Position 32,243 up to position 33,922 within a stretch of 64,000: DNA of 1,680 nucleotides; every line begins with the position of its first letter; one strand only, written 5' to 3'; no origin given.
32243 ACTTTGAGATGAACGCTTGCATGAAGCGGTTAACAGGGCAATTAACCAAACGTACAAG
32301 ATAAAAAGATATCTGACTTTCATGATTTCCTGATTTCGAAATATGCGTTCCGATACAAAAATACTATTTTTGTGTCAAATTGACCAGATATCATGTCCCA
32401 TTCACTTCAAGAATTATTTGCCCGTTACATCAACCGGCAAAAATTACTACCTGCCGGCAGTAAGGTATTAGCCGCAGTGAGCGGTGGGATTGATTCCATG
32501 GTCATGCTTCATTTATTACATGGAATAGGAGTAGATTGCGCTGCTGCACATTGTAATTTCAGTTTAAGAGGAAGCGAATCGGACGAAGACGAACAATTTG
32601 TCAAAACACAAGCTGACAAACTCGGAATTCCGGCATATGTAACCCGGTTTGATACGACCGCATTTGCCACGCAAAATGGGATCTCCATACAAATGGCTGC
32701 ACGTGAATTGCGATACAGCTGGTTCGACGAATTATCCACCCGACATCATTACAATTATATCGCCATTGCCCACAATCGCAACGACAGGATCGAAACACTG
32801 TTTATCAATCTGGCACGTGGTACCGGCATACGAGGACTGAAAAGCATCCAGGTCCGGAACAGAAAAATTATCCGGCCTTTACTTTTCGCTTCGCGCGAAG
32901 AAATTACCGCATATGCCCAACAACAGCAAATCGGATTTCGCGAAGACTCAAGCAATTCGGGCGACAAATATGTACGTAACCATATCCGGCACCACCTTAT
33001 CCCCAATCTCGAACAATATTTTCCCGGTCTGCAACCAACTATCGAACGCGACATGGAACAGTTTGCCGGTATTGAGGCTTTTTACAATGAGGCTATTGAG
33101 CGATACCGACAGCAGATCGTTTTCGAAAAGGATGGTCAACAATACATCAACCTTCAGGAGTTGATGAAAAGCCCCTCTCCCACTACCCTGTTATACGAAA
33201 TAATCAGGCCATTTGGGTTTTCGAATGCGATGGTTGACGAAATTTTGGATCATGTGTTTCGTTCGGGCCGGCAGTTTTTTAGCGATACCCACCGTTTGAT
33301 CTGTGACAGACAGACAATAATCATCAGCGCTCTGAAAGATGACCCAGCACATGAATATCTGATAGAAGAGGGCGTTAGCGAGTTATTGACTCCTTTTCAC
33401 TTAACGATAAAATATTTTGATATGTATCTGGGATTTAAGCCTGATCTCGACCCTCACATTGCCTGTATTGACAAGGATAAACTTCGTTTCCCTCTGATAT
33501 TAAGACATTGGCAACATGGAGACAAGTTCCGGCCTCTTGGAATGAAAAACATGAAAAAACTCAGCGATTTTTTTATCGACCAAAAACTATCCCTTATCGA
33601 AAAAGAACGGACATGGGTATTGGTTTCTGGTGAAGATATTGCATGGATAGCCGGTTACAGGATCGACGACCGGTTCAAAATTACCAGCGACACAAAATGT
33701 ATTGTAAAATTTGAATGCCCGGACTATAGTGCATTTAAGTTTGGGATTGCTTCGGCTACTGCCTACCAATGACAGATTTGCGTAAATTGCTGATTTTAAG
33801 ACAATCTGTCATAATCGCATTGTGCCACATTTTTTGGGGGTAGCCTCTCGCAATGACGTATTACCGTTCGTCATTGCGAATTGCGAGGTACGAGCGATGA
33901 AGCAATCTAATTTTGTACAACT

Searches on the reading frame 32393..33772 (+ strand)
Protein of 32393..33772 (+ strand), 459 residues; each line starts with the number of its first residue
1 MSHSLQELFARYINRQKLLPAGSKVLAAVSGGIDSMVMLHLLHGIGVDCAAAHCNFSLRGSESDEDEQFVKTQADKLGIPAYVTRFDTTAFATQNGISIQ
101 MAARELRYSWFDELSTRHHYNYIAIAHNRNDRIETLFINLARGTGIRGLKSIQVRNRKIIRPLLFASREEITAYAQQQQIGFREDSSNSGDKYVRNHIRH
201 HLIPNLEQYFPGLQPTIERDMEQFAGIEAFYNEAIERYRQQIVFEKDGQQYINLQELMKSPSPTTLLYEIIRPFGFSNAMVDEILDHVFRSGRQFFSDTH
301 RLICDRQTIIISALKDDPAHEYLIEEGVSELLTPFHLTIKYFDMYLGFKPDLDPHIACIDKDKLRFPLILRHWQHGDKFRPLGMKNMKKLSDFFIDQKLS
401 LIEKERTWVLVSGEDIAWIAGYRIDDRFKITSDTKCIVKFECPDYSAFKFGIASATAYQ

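Call 76: search_protein_families(library=pfam, proteins=[window:32393-33772:+], max_evalue=0.00001)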
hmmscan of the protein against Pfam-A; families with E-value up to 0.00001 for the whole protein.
window:32393-33772:+ (459 aa): 2 families
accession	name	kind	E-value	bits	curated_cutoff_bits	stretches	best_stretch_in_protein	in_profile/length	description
PF01171.26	ATP_bind_3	-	8.5e-52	176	27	1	24-200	1-181/182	PP-loop family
PF11734.13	TilS_C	-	3.1e-10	39.7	22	1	369-437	2-70/74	TilS substrate C-terminal domain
